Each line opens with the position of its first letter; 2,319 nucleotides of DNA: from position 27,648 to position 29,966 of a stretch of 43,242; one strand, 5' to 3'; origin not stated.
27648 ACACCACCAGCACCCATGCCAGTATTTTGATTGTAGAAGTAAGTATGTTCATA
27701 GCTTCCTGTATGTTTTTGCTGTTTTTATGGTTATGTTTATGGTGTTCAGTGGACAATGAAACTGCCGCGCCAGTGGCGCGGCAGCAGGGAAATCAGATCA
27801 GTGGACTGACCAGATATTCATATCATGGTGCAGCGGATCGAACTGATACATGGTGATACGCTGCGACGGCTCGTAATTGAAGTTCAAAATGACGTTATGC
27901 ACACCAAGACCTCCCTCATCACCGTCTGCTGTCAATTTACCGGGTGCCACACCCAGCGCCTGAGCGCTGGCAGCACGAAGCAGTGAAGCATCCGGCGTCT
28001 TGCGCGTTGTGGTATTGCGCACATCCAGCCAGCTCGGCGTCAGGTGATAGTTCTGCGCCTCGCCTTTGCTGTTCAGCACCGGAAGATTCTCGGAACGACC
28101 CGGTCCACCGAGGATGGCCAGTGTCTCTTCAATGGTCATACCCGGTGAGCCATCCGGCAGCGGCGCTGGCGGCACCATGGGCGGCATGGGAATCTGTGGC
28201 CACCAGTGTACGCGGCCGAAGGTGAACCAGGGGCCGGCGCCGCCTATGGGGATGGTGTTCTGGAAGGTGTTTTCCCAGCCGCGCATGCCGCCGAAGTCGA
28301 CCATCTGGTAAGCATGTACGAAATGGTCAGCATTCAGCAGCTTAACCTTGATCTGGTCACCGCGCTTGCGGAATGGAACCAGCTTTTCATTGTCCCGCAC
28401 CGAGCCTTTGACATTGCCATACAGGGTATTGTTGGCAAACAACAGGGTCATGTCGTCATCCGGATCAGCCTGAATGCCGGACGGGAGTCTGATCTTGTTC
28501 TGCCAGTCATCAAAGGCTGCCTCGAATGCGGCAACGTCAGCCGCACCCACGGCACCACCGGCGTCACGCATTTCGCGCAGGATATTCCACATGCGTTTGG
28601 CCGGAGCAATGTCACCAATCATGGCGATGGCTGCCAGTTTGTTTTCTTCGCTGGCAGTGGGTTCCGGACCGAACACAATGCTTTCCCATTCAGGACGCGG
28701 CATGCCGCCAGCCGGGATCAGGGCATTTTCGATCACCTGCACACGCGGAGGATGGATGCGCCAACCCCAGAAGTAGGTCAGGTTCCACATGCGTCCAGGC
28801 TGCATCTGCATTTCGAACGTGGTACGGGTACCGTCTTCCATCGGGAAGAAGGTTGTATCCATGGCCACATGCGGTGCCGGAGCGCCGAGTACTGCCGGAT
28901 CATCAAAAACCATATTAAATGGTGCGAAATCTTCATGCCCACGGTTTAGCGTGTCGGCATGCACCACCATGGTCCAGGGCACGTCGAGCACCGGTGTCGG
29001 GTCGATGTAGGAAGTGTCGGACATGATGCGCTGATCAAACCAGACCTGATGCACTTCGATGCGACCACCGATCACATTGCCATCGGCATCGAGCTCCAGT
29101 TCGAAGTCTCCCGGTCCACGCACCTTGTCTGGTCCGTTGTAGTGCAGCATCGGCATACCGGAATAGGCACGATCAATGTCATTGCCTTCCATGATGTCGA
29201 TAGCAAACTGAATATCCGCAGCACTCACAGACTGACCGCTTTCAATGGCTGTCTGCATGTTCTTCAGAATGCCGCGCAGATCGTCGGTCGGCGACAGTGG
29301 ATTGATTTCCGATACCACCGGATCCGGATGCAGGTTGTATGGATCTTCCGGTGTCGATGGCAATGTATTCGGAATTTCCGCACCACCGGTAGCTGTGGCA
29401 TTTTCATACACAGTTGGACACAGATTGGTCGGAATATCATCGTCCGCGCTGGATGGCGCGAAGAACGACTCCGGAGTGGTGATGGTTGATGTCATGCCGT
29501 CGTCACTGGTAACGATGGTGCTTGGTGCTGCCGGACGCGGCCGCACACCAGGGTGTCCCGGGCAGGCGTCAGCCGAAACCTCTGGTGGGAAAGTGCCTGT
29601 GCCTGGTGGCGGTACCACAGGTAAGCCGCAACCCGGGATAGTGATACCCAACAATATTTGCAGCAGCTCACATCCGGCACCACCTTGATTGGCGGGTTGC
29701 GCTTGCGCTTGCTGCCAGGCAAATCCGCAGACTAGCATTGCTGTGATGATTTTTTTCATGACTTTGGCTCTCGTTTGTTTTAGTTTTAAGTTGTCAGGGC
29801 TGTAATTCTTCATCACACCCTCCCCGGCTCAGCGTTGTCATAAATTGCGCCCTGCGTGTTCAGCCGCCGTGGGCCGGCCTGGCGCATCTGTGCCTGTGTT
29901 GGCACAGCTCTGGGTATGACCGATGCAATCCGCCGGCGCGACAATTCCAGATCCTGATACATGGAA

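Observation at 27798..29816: Orphan secreted protein with an N-terminal Cys/Pro-rich region and His/Met-rich patches, in the middle of the copper cluster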

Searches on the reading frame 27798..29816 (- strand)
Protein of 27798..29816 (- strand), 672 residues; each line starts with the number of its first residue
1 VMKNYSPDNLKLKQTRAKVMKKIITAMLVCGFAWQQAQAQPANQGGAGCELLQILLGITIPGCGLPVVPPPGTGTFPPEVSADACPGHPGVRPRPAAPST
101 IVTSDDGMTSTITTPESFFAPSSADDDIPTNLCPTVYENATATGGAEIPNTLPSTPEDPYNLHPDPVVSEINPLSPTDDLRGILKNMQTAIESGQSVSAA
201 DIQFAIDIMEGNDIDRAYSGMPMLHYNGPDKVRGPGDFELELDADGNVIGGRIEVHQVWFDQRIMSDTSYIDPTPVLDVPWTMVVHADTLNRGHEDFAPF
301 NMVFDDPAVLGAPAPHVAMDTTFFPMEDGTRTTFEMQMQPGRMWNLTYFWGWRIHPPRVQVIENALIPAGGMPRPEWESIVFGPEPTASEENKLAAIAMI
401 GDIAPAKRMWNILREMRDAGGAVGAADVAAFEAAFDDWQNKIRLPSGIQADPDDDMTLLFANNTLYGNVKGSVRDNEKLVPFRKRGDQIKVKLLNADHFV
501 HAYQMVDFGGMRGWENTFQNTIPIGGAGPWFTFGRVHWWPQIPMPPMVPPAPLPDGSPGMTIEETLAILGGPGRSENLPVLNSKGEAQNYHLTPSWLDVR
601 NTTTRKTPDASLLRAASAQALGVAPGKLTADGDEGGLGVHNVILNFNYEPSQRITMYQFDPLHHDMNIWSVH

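Call 4: search_protein_families(library=pfam, proteins=[window:27798-29816:-], max_evalue=1)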
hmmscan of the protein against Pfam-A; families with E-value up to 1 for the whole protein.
window:27798-29816:- (672 aa): 0 families

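Call 6: search_protein_families(library=ncbifam, proteins=[window:27798-29816:-], max_evalue=1)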
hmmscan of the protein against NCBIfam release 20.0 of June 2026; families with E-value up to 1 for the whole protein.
window:27798-29816:- (672 aa): 0 families

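Call 7: find_homologous_proteins(query=window:27801-29759:-)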
Query seq(653 aa) (653 aa): 792 proteins with E <= 0.001 among 8000 candidates; the best 120 are listed.
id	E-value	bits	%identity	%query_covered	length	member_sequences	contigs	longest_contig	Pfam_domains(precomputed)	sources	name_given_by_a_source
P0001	0.0e+0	1367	88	100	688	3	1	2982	-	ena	-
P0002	0.0e+0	1363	88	100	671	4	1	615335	-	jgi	-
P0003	0.0e+0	1344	87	100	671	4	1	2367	-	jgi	jgi:hypothetical protein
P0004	0.0e+0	1284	88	91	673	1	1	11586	-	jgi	-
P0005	0.0e+0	1113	82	87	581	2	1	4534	-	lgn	-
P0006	0.0e+0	1090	69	100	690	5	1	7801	-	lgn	-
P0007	1.4e-225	769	55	99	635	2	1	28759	-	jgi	-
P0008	1.1e-224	766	55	99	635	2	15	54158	-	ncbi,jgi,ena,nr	ncbi:MAG TPA: hypothetical protein VKO85_04210 [Wenzhouxiangellaceae bacterium]|nr:hypothetical prot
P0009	1.4e-224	765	55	99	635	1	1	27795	-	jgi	-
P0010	1.7e-224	765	55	99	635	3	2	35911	-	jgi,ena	-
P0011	2.1e-224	765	54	100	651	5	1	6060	-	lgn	-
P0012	1.5e-222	759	54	99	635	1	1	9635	-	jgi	-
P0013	1.4e-219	749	52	100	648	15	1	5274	-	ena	-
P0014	2.0e-219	748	54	97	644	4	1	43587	-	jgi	-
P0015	2.0e-218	745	55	92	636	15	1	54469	-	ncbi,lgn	ncbi:MAG: hypothetical protein WD397_03715 [Wenzhouxiangellaceae bacterium]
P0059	6.1e-166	571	46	92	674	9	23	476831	-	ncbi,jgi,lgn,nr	ncbi:MAG: hypothetical protein IT525_12325 [Nitrosomonas sp.]|jgi:hypothetical protein|nr:hypothetic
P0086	1.1e-161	557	52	74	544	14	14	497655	-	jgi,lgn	-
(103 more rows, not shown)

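Call 8: search_solved_structures(query=window:27798-29816:-, max_evalue=10)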
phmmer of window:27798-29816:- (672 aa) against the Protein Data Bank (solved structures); distinct sequences matched with E-value up to 10: 0.

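Call 12: find_encoding_contigs(protein=P0059, flank=10000, max_places=3)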
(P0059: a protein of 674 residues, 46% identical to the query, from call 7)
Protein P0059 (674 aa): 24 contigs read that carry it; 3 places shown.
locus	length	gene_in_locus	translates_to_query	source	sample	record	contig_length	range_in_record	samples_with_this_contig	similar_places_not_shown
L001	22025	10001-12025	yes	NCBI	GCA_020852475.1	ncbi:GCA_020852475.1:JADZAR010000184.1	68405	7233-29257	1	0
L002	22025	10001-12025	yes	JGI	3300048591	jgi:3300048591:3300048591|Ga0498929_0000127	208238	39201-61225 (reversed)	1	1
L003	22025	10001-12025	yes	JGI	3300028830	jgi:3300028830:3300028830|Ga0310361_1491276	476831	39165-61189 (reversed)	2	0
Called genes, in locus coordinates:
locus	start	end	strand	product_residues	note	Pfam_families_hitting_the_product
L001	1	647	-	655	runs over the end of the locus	PF16177:ACAS_N, PF00501:AMP-binding, PF13193:AMP-binding_C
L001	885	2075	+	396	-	PF11871:DUF3391, PF13487:HD_5, PF01966:HD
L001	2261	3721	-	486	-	PF00883:Peptidase_M17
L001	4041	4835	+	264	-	PF00303:Thymidylat_synt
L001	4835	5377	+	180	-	PF00186:DHFR_1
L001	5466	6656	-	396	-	PF00278:Orn_DAP_Arg_deC, PF02784:Orn_Arg_deC_N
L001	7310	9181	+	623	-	PF07731:Cu-oxidase_2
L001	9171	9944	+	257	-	-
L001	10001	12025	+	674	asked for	-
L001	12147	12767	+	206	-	PF02630:SCO1-SenC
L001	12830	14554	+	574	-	-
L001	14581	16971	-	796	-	PF01804:Penicil_amidase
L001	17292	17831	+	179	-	PF07963:N_methyl, PF08334:T2SSG (faint)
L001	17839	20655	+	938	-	PF00672:HAMP, PF00990:GGDEF, PF00563:EAL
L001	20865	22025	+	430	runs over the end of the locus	PF11871:DUF3391, PF13487:HD_5, PF01966:HD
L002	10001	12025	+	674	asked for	-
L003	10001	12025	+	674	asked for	-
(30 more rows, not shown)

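Call 13: find_encoding_contigs(protein=P0086, flank=10000, max_places=3)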
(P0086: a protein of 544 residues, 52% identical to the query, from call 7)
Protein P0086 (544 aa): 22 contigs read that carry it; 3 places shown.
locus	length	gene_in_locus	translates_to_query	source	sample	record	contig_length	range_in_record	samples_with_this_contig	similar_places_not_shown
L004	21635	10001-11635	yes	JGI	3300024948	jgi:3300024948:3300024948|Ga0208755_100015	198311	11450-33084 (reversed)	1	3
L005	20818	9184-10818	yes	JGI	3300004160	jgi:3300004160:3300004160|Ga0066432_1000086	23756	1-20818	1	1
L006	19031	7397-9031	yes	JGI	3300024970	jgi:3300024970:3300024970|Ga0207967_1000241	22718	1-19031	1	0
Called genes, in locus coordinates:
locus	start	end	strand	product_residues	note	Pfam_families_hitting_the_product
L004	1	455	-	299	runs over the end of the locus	PF00126:HTH_1, PF03466:LysR_substrate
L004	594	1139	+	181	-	PF02627:CMD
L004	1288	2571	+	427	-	PF01243:PNPOx_N, PF22290:DmmA-like_N (weak), PF00175:NAD_binding_1 (weak)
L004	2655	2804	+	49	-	-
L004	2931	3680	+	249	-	PF04784:DUF547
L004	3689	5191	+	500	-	PF01134:GIDA (faint), PF01262:AlaDh_PNT_C (faint), PF01266:DAO (faint), PF03486:HI0933_like (faint), PF07992:Pyr_redox_2, PF13738:Pyr_redox_3, PF00070:Pyr_redox, PF02852:Pyr_redox_dim, +1 more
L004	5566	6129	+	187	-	PF09837:DUF2064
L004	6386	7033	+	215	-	PF00072:Response_reg, PF00196:GerE, PF08281:Sigma70_r4_2 (faint)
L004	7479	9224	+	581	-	PF07731:Cu-oxidase_2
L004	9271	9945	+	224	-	PF02630:SCO1-SenC (weak)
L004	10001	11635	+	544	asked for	-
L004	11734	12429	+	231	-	PF02630:SCO1-SenC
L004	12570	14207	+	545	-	-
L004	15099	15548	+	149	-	PF00583:Acetyltransf_1, PF13508:Acetyltransf_7 (weak)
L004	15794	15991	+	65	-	-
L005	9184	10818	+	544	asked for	-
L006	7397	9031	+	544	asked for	-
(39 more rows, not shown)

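Call 19: find_related_loci(query=A1, collection=genome_contigs, flank=8000)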
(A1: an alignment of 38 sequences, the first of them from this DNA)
Query A1 (653 aa) in genome_contigs; peptide patterns used: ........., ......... (x = any residue, [..] = any of these).
495 stretches matched a pattern; 372 encode a relative of the query (tblastn E <= 1e-3); the best 80 are kept; 80 distinct loci.
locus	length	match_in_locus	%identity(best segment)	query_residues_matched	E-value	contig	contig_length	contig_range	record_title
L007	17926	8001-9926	80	37-653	0e+0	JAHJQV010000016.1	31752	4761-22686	MAG: Gammaproteobacteria bacterium isolate OS_PC_MetaG.mb.12 OS_PC_MetaG.mb.12_k141_135633, whole genome shotgun sequenc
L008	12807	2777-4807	69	1-653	0e+0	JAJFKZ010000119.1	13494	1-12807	MAG: Gammaproteobacteria bacterium isolate OFTM86 OFTM86_118, whole genome shotgun sequence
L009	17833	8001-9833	55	17-653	0e+0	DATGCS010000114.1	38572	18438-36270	MAG TPA_asm: Wenzhouxiangellaceae bacterium isolate SMAG_U9654 k141_589351, whole genome shotgun sequence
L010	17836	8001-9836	54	18-653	0e+0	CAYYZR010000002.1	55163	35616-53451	MAG TPA_asm: uncultured Halomonas sp. isolate binchicken_co13_327 genome assembly, contig: NODE_490_length_55163_cov_30.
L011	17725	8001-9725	55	56-653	0e+0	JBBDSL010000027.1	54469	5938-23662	MAG: Wenzhouxiangellaceae bacterium isolate LejiaC_62_18 Lejia_C_1414_length_54469_cov_10, whole genome shotgun sequence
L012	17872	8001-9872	53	18-653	0e+0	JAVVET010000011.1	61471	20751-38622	MAG: Wenzhouxiangellaceae bacterium isolate TamC13-28 NODE_370_length_61471_cov_7.890566, whole genome shotgun sequence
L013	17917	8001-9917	51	1-653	0e+0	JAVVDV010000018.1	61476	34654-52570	MAG: Wenzhouxiangellaceae bacterium isolate TamC13-04 NODE_18_length_61476_cov_31.963192, whole genome shotgun sequence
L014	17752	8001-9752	54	56-653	0e+0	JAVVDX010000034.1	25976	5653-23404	MAG: Wenzhouxiangellaceae bacterium isolate TamC13-06 NODE_1589_length_25976_cov_26.474982, whole genome shotgun sequenc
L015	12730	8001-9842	50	30-653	0e+0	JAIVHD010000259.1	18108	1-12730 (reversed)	MAG: Lysobacteraceae bacterium isolate MAG33 MTG33_5702, whole genome shotgun sequence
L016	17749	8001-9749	52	62-653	0e+0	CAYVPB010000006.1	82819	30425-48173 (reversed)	MAG TPA_asm: uncultured Halomonas sp. isolate SRP141376_co3_271 genome assembly, contig: NODE_590_length_82819_cov_29.81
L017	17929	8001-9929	45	55-653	4e-169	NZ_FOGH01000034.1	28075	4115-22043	Nitrosomonas sp. Nm51, whole genome shotgun sequence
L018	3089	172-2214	44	55-653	1e-178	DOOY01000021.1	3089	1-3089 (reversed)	MAG TPA_asm: Nitrosomonas sp. isolate UBA8640 contig_5543, whole genome shotgun sequence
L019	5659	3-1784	47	62-653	2e-170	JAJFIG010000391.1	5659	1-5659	MAG: Rhodospirillales bacterium isolate OFTM194 OFTM194_390, whole genome shotgun sequence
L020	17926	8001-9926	45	55-653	3e-167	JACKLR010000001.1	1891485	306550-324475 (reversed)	MAG: Burkholderiales bacterium isolate HK-STAS-PROT-97 HK-STAS-PROT-97_1, whole genome shotgun sequence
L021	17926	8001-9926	46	55-653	3e-167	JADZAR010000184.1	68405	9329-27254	MAG: Nitrosomonas sp. isolate SJ634 c_000001250617, whole genome shotgun sequence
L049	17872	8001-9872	42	53-653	7e-146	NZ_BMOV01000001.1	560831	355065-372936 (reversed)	Iodidimonas muriae strain JCM 17843 sequence01, whole genome shotgun sequence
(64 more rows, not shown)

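Call 24: predict_structure(alignment_id=A1)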
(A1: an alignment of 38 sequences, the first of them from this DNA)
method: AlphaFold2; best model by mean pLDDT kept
length: 653 residues; sequences in the alignment: 38
mean_pLDDT: 75.5   pTM: 0.78
mean pLDDT of the five models: 75.5, 75.0, 74.9, 74.9, 74.6
residues with pLDDT >= 90: 211; 70-90: 226; 50-70: 103; < 50: 113
segments of 3 or more residues with pLDDT < 50: 11-26, 46-56, 498-511, 551-614
pLDDT, mean of each block of 10 residues (from residue 1): 54 38 45 72 54 48 78 71 84 85 81 82 90 78 83 98 98 95 98 97 92 93 95 96 91 94 97 88 88 83 84 95 92 66 84 74 84 90 93 95 90 95 87 90 86 63 86 87 58 56 44 67 72 72 54 38 37 38 35 39 42 63 88 69 61 53
secondary structure, 60 per line:
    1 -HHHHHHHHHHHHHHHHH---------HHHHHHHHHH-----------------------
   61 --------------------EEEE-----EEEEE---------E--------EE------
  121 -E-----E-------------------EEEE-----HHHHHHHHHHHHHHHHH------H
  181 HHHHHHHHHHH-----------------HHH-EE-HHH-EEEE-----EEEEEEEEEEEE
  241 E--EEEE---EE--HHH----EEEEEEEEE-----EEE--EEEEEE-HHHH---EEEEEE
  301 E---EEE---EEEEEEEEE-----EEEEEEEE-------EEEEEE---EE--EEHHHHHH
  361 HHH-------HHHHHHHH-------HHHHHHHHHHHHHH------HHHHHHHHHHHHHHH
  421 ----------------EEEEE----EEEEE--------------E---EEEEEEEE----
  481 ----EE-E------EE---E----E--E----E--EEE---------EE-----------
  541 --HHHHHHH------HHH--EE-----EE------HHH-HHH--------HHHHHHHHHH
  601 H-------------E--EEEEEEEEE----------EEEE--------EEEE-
elements in order: H2-18 H28-37 E81-84 E90-94 E148-151 H157-173 H180-191 E220-223 E229-241 E244-247 E262-270 E276-278 E281-286 H288-291 E295-301 E305-307 E311-319 E325-332 E340-345 H355-363 H371-378 H386-399 H406-420 E437-441 E446-450 E469-476 E516-518 H543-549 H591-601 E618-626 E637-640 E649-652

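Call 28: fold_search(model_id=the predicted structure, library=pdb)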
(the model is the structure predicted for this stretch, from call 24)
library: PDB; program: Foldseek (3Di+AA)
matches with E <= 10: 1143; with E <= 0.001: 1
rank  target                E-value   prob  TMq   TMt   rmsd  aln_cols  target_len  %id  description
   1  7rab_A                8.6e-04  0.47  0.12  0.23  20.4       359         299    9  Crystal structure of a dodecameric multicopper oxidase from M. hydrothermalis in a cubic lattice (released 2021-10-20)
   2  7rab_F                1.8e-03  0.47  0.13  0.25  19.7       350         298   11  Crystal structure of a dodecameric multicopper oxidase from M. hydrothermalis in a cubic lattice (released 2021-10-20)
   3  9f1t_B                3.7e-03  0.23  0.11  0.14  21.2       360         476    7  Psychrophilic laccase (multicopper oxidase) from Oenococcus oeni 229 without Histag (released 2024-08-07)
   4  6z0j                  4.1e-03  0.20  0.10  0.13  18.6       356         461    9  Crystal structure of laccase from Pediococcus acidilactici Pa5930 (Tris-HCl pH 8.5) (released 2021-03-10)
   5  9f1t_A                5.5e-03  0.21  0.11  0.14  21.0       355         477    8  Psychrophilic laccase (multicopper oxidase) from Oenococcus oeni 229 without Histag (released 2024-08-07)
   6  1a3z                  7.8e-03  0.77  0.12  0.38  10.2       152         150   14  REDUCED RUSTICYANIN AT 1.9 ANGSTROMS (released 1998-07-29)
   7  3gdc_C                8.3e-03  0.33  0.14  0.28  16.9       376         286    9  Crystal structure of multicopper oxidase (released 2010-03-09)
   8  3gdc_A                1.1e-02  0.21  0.13  0.24  20.1       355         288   11  Crystal structure of multicopper oxidase (released 2010-03-09)
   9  1a65                  1.9e-02  0.10  0.11  0.13  21.6       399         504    9  TYPE-2 CU-DEPLETED LACCASE FROM COPRINUS CINEREUS (released 1999-03-30)
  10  8fdg                  2.4e-02  0.54  0.11  0.05   7.7       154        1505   10  Cryo-EM structure of coagulation factor V short (released 2023-03-15)
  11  6xiz_A                3.0e-02  0.09  0.10  0.13  22.0       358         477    7  Crystal structure of multi-copper oxidase from Pediococcus acidilactici (released 2021-03-10)
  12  3uh8                  8.4e-02  0.25  0.11  0.38   6.5       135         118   11  N-terminal domain of phage TP901-1 ORF48 (released 2012-05-30)
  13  4v96_AQ               8.4e-02  0.08  0.10  0.19  42.1       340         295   10  The structure of a 1.8 MDa viral genome injection device suggests alternative infection mechanisms (released 2014-07-09)
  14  4v96_AH               8.9e-02  0.09  0.11  0.20  41.9       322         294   10  The structure of a 1.8 MDa viral genome injection device suggests alternative infection mechanisms (released 2014-07-09)
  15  1gy2_A                9.5e-02  0.30  0.11  0.34   9.9       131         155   14  Crystal structure of Met148Leu rusticyanin (released 2002-05-23)
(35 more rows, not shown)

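Call 30: search_solved_structures(query=A1, max_evalue=10, show_alignments=2)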
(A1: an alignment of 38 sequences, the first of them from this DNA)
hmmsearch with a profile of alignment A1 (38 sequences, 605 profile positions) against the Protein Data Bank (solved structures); distinct sequences matched with E-value up to 10: 0.

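Call 48: search_protein_representatives(alignment_id=A1)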
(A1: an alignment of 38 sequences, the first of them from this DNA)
Query: 38 sequences, 605 profile positions. Proteins with E-value up to 0.001 (for the whole library): 290; up to 1e-10: 225; up to 1e-30: 104. The best 150 are listed.
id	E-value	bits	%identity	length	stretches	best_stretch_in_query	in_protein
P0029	9.0e-269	909.6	-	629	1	7-605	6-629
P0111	1.8e-248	842.5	-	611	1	7-605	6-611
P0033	1.0e-245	833.5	-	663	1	4-605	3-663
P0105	2.0e-243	825.9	-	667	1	9-605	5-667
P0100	6.5e-231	784.6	-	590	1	10-605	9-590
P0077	2.8e-217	739.5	-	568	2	38-503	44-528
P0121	6.2e-214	728.5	-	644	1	20-605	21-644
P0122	1.7e-203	694.0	-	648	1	6-605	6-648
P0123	6.1e-202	688.9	-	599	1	20-605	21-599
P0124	6.2e-197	672.4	-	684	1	30-605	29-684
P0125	9.7e-197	671.7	-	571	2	34-500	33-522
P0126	9.8e-197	671.7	-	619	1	30-605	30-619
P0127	2.9e-196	670.1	-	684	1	8-605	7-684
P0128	7.2e-196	668.8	-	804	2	39-505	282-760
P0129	1.5e-189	648.0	-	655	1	6-605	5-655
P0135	8.3e-176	602.6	-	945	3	46-397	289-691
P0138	1.2e-167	575.7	-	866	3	263-605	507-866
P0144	5.6e-154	530.5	-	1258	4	338-605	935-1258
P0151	1.2e-141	489.8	-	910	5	345-506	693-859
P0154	4.1e-138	478.1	-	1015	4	261-507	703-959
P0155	5.7e-138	477.6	-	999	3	344-605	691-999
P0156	2.0e-129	449.4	-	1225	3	347-605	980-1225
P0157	1.8e-124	433.1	-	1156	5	346-605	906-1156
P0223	4.4e-29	118.0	-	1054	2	123-259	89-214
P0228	7.6e-27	110.6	-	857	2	125-461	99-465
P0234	3.2e-25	105.2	-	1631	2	106-238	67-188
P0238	3.6e-25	105.1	-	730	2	125-470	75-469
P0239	4.5e-25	104.7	-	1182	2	125-252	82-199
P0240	6.4e-25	104.2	-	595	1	126-460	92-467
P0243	3.8e-24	101.7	-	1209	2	93-254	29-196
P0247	1.3e-23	100.0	-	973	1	117-459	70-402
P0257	7.0e-22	94.2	-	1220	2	118-258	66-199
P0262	3.6e-21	91.9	-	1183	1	123-456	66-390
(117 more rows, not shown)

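Call 49: search_protein_families(library=pfam, proteins=[P0144, P0156, P0157, P0154, P0155, P0151, P0135, P0138, P0128], max_evalue=0.001)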
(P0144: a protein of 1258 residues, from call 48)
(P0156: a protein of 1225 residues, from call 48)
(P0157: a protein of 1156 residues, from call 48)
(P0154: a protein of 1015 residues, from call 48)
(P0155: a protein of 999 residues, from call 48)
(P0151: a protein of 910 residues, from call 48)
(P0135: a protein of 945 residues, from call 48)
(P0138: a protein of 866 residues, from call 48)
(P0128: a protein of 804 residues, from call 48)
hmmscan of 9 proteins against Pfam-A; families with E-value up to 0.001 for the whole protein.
P0144 (1258 aa): 0 families

P0156 (1225 aa): 1 family
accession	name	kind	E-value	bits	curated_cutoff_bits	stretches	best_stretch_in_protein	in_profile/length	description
PF07452.17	CHRD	-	3.7e-14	54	24.1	1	55-176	9-117/117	CHRD domain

P0157 (1156 aa): 1 family
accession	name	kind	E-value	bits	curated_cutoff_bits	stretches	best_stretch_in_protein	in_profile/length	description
PF07452.17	CHRD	-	4.3e-08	34.5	24.1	1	41-159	13-117/117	CHRD domain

P0154 (1015 aa): 0 families

P0155 (999 aa): 0 families

P0151 (910 aa): 0 families

P0135 (945 aa): 0 families

P0138 (866 aa): 0 families

P0128 (804 aa): 1 family
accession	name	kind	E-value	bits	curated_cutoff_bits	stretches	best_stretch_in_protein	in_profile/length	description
PF02630.20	SCO1-SenC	-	6.2e-07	29.9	22.8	1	69-156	17-102/134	SCO1/SenC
